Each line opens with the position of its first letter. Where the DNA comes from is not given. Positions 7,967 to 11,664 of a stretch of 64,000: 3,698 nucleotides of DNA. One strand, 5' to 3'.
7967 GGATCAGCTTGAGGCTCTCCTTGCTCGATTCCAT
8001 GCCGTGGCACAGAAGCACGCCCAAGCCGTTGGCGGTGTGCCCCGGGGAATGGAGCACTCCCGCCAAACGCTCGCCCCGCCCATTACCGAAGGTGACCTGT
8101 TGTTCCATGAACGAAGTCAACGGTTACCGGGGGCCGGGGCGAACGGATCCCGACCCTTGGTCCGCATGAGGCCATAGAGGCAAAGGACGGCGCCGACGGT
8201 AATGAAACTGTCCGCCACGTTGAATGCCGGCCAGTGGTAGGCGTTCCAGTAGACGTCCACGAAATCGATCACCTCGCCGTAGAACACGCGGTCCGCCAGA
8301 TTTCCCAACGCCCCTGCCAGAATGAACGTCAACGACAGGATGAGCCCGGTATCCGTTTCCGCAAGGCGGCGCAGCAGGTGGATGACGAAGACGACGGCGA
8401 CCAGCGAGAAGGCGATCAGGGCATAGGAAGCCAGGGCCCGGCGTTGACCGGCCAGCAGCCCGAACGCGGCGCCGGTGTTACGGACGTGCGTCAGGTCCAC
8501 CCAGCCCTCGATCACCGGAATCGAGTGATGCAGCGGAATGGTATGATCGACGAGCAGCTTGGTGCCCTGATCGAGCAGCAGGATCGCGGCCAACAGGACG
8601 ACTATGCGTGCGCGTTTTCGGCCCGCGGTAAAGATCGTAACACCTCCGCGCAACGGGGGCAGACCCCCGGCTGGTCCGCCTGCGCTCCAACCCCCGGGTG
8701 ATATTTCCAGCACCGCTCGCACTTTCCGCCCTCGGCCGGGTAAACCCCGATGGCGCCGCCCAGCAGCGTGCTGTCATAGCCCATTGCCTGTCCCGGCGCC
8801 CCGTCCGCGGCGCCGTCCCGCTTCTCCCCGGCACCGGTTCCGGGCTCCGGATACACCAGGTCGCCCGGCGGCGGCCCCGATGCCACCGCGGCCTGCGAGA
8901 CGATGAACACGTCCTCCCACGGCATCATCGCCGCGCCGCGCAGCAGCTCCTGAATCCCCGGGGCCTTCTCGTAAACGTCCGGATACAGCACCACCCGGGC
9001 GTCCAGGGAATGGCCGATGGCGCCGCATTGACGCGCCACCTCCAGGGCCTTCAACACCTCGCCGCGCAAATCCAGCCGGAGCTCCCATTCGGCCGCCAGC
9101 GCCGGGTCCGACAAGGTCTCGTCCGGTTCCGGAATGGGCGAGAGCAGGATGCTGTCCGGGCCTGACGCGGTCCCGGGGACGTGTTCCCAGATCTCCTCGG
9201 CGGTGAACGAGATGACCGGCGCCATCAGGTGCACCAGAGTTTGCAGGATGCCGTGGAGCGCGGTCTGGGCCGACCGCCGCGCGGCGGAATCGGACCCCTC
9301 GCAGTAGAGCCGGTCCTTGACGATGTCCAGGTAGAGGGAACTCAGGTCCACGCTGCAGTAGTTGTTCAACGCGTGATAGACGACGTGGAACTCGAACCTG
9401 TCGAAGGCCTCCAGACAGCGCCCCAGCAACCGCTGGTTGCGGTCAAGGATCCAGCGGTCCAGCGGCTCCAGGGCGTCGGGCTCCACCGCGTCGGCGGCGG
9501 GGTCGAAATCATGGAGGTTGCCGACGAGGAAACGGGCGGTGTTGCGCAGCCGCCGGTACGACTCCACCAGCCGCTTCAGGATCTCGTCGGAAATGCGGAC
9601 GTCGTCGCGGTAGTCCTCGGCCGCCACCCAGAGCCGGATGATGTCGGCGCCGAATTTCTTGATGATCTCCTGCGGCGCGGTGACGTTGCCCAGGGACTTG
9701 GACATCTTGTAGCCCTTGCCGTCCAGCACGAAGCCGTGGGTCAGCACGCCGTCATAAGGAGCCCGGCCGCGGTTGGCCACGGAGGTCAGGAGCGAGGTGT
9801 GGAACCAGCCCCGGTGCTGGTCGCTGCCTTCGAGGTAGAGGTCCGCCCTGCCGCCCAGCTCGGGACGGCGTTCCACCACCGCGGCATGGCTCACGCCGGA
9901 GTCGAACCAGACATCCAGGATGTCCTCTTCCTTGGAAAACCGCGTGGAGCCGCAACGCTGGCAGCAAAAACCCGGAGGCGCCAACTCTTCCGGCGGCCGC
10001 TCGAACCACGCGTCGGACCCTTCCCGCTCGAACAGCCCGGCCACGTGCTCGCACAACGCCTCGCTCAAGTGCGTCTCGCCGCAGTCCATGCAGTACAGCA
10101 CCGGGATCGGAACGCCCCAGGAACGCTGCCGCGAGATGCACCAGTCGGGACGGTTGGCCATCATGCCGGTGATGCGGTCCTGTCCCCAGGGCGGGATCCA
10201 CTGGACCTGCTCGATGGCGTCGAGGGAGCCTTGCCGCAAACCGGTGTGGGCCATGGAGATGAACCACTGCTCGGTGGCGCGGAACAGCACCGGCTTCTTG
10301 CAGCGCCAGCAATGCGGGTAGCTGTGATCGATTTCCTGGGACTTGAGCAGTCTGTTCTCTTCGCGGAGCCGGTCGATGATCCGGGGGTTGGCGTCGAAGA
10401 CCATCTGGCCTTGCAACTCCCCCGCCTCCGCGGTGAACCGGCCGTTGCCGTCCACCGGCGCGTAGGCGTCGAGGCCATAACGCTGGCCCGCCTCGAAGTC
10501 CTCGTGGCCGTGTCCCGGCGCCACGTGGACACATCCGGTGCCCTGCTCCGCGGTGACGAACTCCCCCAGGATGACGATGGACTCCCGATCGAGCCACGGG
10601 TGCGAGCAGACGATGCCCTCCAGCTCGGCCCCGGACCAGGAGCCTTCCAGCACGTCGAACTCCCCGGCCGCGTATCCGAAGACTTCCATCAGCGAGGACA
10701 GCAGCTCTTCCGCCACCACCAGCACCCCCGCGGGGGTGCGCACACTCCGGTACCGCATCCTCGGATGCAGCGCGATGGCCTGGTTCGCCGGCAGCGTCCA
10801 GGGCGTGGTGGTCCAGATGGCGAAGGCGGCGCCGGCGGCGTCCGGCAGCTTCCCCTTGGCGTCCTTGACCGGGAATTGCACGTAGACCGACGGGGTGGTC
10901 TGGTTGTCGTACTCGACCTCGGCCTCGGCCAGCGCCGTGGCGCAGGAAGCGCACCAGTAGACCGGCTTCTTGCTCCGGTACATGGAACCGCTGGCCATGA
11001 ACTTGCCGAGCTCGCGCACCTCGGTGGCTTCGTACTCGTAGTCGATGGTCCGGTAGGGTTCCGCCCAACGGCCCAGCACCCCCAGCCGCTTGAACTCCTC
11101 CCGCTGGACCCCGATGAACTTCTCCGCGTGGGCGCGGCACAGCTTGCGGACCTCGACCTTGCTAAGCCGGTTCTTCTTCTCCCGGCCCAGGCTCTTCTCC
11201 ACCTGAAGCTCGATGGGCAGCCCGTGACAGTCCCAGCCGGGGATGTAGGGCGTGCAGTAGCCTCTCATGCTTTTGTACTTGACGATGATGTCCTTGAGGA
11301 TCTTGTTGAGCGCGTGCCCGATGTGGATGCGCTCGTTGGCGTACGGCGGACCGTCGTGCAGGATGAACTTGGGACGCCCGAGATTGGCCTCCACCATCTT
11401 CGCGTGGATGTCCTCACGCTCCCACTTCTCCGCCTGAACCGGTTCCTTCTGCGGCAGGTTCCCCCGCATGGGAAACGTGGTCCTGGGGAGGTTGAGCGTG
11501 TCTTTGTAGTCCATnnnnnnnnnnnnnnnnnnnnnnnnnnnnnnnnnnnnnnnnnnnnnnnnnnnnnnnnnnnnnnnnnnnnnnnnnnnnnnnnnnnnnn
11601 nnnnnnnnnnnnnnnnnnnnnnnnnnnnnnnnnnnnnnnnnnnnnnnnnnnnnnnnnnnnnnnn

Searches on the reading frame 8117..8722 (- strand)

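Call 27: search_protein_families(library=pfam, proteins=[window:8117-8722:-], max_evalue=0.1)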
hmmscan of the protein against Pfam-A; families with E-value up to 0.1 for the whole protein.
window:8117-8722:- (201 aa): 2 families
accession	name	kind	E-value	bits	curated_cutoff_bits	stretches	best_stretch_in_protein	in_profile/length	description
PF01252.23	Peptidase_A8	-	5e-41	140.7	25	1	44-185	2-140/142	Signal peptidase (SPase) II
PF06532.16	NrsF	-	0.028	14.7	26.8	0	85-143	108-166/204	Negative regulator of sigma F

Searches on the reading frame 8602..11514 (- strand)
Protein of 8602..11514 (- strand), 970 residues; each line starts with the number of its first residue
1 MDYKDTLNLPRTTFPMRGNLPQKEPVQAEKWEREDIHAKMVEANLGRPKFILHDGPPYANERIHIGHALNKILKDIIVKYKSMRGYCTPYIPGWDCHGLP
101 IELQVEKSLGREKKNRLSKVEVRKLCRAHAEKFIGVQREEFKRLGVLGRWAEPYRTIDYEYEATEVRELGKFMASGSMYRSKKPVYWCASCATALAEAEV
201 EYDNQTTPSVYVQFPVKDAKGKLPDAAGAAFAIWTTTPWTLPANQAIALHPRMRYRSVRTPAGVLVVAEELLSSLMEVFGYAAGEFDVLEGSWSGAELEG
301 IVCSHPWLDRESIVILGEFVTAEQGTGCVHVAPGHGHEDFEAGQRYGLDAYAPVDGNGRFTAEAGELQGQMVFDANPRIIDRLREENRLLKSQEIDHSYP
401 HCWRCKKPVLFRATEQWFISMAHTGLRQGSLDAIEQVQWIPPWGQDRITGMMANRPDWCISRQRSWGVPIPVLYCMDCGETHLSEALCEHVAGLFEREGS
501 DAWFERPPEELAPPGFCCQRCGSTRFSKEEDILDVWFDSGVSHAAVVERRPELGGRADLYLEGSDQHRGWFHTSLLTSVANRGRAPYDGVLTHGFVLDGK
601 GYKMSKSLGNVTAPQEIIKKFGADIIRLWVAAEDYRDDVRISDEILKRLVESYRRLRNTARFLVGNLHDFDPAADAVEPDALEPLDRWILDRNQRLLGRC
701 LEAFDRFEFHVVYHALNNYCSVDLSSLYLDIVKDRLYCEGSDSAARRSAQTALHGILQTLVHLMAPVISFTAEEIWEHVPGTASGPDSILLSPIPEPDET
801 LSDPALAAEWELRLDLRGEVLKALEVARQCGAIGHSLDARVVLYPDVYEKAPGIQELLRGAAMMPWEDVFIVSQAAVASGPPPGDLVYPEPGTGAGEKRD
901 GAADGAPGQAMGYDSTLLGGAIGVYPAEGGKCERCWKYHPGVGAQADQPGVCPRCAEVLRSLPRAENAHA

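Call 16: find_encoding_contigs(protein=window:8602-11514:-, flank=4000, max_places=6)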
Protein window:8602-11514:- (970 aa): no gene with exactly this product is on record in the collection.

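Call 20: find_related_loci(query=window:8602-11514:-, collection=genome_contigs, flank=6000)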
Query window:8602-11514:- (970 aa) in genome_contigs; peptide patterns used: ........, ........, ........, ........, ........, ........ (x = any residue, [..] = any of these).
600 stretches matched a pattern (row limit reached: there are more); 597 encode a relative of the query (tblastn E <= 1e-3); the best 80 are kept; 80 distinct loci.
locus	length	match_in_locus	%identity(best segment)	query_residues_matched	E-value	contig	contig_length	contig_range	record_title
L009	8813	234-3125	61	1-961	0e+0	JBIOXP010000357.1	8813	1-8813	MAG: Candidatus Binatia bacterium isolate MAG053 k127_3340219, whole genome shotgun sequence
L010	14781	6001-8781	56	1-959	0e+0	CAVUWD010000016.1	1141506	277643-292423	MAG: uncultured delta proteobacterium isolate MFD05674.bin.2.46 genome assembly, contig: contig_46118, whole genome shot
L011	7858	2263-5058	55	1-962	0e+0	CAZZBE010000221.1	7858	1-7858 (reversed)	MAG TPA_asm: uncultured Desulfobacteraceae bacterium isolate binchicken_co8_367 genome assembly, contig: NODE_18175_leng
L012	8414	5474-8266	53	1-962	0e+0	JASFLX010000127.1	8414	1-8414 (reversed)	MAG: Desulfobacterales bacterium isolate D0817M20remetaG_Bin_243 D0817M20remetaG_FD_scaffold_1791_c1, whole genome shotg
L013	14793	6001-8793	53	1-962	0e+0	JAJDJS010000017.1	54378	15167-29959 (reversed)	Desulfosarcina sp. OttesenSCG-928-A07 AH-928-A07_NODE_17, whole genome shotgun sequence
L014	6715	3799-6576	54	1-959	0e+0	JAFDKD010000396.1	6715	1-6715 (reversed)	MAG: Deltaproteobacteria bacterium isolate Meg22_24_Bin_96 Meg22_24_Bin_96_scaffold_64702, whole genome shotgun sequence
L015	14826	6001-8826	54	1-959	0e+0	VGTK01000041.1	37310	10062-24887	MAG: Deltaproteobacteria bacterium isolate K_Offshore_80m_m2_211 K_Offshore_80m_m2_211_Ga0194132_10002207, whole genome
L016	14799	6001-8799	52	1-961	0e+0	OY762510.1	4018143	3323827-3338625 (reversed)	MAG: uncultured Syntrophus sp. isolate ce8641d8-6ba7-4885-b5ca-0195441cf687 genome assembly, chromosome: 1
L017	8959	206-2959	53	1-959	0e+0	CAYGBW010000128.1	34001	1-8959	MAG TPA_asm: uncultured Thermodesulfobacteriota bacterium isolate ERP108616_co1_403 genome assembly, contig: k119_392335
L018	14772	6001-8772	54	1-956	0e+0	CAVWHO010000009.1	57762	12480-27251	MAG: Nitrospirota bacterium isolate MFD01299.bin.1.129 genome assembly, contig: contig_35085, whole genome shotgun seque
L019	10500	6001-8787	52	1-959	0e+0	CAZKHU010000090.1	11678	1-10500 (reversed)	MAG TPA_asm: uncultured Syntrophus sp. isolate binchicken_co220_86 genome assembly, contig: NODE_3626_length_11678_cov_8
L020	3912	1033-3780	53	1-959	0e+0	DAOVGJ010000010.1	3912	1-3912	MAG TPA_asm: Pseudomonadota bacterium isolate CSMAG_1132 CSMAG_1132_k141_458528_length_3912_cov_8.0000, whole genome sho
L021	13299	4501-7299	53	1-968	0e+0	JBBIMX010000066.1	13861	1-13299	MAG: Deltaproteobacteria bacterium isolate BQF270218_bin_242 NODE_1096_length_13861_cov_6.283645, whole genome shotgun s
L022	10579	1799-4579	53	1-959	0e+0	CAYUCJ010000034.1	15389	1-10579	MAG TPA_asm: uncultured Desulfobacteraceae bacterium isolate SRP214966_co3_143 genome assembly, contig: NODE_5756_length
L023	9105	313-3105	53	1-962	0e+0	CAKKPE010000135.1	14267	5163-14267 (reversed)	bacterium isolate Hainich-H32-bin143-1 genome assembly, contig: H32-bin143_1_Hain_PNK108_H32_02um_2631_length_14267_cov_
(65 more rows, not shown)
